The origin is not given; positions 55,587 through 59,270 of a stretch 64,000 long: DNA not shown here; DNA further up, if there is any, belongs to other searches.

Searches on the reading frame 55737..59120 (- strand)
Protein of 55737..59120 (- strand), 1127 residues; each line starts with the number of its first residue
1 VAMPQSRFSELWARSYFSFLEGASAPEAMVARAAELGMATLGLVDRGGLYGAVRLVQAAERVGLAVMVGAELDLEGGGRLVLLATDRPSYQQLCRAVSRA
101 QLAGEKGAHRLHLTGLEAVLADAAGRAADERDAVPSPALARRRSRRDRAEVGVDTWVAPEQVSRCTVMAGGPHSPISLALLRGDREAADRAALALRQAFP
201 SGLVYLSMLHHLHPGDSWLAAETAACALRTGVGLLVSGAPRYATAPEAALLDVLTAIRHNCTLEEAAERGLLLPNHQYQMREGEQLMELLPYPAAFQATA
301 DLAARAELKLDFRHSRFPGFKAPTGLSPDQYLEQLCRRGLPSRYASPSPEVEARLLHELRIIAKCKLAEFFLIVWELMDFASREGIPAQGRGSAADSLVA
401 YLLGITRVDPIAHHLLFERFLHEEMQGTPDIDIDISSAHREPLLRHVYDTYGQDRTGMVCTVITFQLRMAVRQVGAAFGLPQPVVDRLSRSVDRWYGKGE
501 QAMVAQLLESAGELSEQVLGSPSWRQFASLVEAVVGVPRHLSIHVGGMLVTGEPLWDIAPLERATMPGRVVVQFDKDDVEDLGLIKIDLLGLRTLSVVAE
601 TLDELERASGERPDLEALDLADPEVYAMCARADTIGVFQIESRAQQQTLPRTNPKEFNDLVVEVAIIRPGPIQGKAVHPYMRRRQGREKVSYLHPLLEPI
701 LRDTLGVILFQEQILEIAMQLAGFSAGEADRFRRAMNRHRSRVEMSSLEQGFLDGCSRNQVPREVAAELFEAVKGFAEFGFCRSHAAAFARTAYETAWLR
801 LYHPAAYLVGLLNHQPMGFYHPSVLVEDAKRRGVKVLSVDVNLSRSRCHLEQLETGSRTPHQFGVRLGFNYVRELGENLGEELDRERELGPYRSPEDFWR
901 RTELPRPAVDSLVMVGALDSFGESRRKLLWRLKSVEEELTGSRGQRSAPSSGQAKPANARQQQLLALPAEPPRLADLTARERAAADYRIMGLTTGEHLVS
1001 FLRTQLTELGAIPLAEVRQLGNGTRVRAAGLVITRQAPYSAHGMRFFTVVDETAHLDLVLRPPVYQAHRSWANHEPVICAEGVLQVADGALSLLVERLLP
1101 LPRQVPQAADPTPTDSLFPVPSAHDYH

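Call 13: search_protein_families(library=pfam, proteins=[window:55737-59120:-], max_evalue=0.0001)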
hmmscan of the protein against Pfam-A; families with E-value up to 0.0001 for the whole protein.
window:55737-59120:- (1127 aa): 5 families
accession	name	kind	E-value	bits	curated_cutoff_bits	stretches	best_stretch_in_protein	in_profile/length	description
PF07733.18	DNA_pol3_alpha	-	5.7e-75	252.7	23.9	1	330-591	1-260/260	Bacterial DNA polymerase III alpha NTPase domain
PF17657.6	DNA_pol3_finger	-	2.3e-54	183.6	22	1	594-759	1-165/166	Bacterial DNA polymerase III alpha subunit finger domain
PF14579.12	HHH_6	-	8.1e-20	71.3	25.6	1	833-928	1-90/90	Helix-hairpin-helix motif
PF02811.25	PHP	-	2.2e-18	67.5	26.4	1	14-206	5-159/164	PHP domain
PF01336.31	tRNA_anti-codon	-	9.7e-05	22.7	27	0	1026-1100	1-74/75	OB-fold nucleic acid binding domain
